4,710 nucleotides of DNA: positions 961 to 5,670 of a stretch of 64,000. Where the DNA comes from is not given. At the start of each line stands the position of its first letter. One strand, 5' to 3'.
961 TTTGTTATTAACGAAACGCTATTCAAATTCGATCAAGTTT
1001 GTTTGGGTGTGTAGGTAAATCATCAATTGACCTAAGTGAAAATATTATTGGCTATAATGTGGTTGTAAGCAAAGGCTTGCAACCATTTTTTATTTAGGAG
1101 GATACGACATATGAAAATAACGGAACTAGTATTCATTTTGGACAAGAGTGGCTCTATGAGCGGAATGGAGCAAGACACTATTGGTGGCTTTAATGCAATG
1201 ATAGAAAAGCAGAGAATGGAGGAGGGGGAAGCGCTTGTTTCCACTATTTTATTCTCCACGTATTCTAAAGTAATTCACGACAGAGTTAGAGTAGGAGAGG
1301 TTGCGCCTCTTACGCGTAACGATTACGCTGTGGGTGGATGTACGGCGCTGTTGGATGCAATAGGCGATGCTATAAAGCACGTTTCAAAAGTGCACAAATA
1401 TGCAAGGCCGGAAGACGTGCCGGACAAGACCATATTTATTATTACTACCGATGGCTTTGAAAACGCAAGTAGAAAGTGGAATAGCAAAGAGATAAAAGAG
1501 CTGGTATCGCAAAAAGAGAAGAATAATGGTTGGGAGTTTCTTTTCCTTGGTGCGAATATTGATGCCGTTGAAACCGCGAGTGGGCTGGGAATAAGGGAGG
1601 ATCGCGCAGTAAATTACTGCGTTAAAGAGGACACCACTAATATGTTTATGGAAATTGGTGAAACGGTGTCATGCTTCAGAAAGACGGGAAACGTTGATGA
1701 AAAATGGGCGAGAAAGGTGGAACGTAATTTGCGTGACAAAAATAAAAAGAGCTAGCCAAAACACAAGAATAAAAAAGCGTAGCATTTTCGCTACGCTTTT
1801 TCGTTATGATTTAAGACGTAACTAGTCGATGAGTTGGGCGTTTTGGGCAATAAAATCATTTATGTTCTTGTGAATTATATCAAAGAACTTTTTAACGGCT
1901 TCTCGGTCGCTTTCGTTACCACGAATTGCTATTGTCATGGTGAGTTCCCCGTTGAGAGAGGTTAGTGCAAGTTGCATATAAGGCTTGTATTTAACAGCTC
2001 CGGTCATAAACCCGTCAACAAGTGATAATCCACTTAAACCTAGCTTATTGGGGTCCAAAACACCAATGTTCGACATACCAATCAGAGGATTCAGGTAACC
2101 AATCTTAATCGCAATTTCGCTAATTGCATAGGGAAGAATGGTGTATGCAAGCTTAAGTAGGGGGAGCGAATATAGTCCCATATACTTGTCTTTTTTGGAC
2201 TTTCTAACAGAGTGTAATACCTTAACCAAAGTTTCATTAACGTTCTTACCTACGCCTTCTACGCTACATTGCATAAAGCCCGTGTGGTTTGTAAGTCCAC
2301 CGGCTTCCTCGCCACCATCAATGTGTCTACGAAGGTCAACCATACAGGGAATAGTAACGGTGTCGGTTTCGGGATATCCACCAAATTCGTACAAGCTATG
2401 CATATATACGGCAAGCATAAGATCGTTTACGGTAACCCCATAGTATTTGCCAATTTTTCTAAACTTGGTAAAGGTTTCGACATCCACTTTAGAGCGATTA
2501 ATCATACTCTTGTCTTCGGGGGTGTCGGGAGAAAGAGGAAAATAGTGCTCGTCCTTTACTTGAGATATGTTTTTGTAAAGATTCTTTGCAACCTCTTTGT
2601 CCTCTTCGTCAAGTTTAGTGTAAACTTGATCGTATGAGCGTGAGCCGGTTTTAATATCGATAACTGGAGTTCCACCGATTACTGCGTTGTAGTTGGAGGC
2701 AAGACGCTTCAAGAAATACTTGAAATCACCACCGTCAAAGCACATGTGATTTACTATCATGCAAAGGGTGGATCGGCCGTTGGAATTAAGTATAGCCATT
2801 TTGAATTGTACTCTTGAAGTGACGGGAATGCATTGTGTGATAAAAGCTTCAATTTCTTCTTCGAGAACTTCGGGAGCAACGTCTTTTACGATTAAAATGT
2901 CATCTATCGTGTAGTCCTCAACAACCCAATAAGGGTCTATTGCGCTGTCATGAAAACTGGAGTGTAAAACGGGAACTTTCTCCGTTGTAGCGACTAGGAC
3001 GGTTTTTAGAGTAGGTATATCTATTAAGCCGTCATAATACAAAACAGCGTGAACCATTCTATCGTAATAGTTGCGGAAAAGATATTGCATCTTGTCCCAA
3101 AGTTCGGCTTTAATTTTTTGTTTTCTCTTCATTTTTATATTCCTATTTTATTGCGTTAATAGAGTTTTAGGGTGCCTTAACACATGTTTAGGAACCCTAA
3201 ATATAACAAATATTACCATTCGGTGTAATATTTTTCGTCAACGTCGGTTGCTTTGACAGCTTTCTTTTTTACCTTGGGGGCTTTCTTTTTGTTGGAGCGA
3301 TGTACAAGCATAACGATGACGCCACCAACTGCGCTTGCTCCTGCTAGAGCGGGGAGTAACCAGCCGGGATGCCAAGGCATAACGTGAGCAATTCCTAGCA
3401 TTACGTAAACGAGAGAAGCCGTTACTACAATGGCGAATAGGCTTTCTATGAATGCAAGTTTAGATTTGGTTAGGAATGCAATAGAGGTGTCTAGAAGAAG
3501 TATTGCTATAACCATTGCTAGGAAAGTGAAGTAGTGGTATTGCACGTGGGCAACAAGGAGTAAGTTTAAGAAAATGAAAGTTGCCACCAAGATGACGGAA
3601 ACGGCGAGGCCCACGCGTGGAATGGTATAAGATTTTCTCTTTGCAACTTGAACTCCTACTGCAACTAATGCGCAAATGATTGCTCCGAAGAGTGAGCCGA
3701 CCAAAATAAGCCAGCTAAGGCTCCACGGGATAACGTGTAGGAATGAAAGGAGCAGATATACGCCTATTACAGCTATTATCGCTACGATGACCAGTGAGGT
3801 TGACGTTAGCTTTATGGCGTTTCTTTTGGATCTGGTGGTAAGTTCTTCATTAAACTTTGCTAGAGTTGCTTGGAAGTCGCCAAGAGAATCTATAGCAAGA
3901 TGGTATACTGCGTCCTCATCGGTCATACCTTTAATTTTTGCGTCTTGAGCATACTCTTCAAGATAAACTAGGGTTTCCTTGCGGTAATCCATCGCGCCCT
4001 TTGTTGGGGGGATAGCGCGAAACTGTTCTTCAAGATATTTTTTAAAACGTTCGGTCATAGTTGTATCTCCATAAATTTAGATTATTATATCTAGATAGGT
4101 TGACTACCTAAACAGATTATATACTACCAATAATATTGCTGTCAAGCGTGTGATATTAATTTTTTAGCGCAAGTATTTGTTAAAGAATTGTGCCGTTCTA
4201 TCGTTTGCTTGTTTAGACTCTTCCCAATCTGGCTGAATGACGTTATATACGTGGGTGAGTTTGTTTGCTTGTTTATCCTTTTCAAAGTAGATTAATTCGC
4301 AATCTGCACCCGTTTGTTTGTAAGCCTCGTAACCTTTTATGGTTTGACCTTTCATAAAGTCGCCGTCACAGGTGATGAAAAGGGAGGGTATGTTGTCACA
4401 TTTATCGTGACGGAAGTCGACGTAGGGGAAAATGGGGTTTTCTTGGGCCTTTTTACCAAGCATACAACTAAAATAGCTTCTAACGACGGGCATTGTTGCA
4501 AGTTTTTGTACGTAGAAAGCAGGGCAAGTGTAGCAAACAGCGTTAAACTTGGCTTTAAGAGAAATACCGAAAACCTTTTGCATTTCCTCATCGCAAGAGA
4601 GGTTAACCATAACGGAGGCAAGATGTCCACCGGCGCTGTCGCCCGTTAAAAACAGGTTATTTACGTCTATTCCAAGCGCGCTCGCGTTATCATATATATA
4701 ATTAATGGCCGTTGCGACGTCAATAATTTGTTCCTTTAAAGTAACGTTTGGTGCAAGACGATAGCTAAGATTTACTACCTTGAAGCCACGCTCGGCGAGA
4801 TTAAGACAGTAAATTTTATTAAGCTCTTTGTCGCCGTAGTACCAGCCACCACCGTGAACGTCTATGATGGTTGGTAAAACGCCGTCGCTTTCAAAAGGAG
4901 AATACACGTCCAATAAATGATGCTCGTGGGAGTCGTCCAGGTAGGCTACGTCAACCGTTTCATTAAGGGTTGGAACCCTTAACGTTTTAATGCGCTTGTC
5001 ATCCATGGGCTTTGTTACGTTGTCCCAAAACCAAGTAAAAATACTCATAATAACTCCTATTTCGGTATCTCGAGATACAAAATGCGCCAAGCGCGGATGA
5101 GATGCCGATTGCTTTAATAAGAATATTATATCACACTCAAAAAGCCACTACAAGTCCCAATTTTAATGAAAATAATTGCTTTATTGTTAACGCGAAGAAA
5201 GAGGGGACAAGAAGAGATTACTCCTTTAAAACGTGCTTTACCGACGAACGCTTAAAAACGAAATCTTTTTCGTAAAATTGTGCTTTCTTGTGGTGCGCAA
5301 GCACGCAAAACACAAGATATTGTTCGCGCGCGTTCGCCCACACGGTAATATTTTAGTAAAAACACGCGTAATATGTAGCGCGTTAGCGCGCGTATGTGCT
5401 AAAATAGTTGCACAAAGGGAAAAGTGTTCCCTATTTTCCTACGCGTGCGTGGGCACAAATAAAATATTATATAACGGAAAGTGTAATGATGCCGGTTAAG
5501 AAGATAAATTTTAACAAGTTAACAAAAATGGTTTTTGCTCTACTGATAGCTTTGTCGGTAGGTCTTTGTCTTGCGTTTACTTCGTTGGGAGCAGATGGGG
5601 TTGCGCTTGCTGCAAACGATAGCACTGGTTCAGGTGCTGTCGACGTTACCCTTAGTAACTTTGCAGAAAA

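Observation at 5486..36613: Co-oriented ~31-kb array of three giant (3023/3590/3425 aa) surface-protein genes that looks like a single transcription unit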

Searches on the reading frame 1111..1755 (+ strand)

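Call 9: search_protein_families(library=pfam, proteins=[window:1111-1755:+], max_evalue=0.001)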
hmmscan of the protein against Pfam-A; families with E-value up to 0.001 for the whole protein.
window:1111-1755:+ (214 aa): 2 families
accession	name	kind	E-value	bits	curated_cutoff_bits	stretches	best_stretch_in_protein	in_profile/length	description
PF05762.20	VWA_CoxE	-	0.00082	19.3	26.4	0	4-133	57-177/222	VWA domain containing CoxE-like protein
PF00092.34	VWA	-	0.00089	20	23.8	0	6-148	2-139/174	von Willebrand factor type A domain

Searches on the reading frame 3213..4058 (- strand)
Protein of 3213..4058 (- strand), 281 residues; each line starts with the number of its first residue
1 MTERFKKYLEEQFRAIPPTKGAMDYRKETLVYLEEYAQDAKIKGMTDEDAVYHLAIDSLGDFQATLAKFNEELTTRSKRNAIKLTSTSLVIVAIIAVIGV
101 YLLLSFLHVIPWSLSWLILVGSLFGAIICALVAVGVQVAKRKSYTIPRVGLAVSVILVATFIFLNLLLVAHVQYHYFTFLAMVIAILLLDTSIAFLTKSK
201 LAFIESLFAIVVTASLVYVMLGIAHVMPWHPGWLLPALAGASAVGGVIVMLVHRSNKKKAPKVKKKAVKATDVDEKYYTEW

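Call 9: search_protein_families(library=pfam, proteins=[window:3213-4058:-], max_evalue=0.001)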
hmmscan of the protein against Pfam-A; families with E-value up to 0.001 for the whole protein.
window:3213-4058:- (281 aa): 0 families

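Call 42: find_encoding_contigs(protein=window:3213-4058:-, flank=10000, max_places=8)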
Protein window:3213-4058:- (281 aa): 8 contigs read that carry it; 7 places shown.
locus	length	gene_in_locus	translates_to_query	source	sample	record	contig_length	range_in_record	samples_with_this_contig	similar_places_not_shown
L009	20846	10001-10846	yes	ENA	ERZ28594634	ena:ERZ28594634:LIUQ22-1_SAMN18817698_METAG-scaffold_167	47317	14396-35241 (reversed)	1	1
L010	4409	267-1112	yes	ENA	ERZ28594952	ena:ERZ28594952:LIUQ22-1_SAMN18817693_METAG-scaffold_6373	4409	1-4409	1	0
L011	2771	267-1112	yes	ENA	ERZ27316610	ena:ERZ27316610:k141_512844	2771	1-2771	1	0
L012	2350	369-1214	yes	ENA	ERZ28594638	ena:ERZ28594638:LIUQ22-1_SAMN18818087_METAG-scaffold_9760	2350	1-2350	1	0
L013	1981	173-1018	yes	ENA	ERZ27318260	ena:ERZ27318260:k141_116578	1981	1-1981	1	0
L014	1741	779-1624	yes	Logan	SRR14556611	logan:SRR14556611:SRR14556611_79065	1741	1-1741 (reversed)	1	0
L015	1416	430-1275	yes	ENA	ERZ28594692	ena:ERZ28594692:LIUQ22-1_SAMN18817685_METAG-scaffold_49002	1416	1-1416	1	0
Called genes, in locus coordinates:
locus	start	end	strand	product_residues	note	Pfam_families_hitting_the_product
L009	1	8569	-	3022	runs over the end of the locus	-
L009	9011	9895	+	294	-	PF00135:COesterase, PF20434:BD-FAE, PF07859:Abhydrolase_3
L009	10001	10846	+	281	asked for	-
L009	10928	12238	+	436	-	PF00668:Condensation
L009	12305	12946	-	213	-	-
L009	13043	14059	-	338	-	PF01661:Macro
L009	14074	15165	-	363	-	PF00583:Acetyltransf_1 (weak), PF13527:Acetyltransf_9, PF13508:Acetyltransf_7 (faint)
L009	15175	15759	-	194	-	PF12822:ECF_trnsprt, PF02632:BioY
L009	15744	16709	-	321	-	PF08279:HTH_11, PF03099:BPL_LplA_LipB, PF02237:BPL_C (weak)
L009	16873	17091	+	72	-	-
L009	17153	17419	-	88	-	PF01371:Trp_repressor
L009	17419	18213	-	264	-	PF02463:SMC_N (faint), PF00005:ABC_tran, PF13304:AAA_21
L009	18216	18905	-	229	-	PF00528:BPD_transp_1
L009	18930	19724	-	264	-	PF00497:SBP_bac_3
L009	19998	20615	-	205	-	PF12464:Mac, PF25087:GMPPB_C (faint), PF00132:Hexapep, PF14602:Hexapep_2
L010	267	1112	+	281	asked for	-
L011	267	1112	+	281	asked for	-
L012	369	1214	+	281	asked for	-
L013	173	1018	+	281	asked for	-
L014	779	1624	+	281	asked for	-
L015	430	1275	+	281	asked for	-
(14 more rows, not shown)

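Call 50: search_protein_families(library=ncbifam, proteins=[window:3213-4058:-], max_evalue=0.01)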
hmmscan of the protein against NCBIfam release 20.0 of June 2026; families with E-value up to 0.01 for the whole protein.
window:3213-4058:- (281 aa): 0 families

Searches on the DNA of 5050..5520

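Call 28: search_rna_families(source=window, start=5050, end=5520, threshold=evalue, max_evalue=5, show_alignments=2)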
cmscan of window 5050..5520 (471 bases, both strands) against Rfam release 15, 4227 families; matches with E-value up to 5: 1.
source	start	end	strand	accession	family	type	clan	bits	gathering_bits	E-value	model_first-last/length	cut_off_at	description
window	5283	5406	+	RF01494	rliD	Gene; antisense;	-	10.4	50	1.9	1-327/327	no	Listeria sRNA rliD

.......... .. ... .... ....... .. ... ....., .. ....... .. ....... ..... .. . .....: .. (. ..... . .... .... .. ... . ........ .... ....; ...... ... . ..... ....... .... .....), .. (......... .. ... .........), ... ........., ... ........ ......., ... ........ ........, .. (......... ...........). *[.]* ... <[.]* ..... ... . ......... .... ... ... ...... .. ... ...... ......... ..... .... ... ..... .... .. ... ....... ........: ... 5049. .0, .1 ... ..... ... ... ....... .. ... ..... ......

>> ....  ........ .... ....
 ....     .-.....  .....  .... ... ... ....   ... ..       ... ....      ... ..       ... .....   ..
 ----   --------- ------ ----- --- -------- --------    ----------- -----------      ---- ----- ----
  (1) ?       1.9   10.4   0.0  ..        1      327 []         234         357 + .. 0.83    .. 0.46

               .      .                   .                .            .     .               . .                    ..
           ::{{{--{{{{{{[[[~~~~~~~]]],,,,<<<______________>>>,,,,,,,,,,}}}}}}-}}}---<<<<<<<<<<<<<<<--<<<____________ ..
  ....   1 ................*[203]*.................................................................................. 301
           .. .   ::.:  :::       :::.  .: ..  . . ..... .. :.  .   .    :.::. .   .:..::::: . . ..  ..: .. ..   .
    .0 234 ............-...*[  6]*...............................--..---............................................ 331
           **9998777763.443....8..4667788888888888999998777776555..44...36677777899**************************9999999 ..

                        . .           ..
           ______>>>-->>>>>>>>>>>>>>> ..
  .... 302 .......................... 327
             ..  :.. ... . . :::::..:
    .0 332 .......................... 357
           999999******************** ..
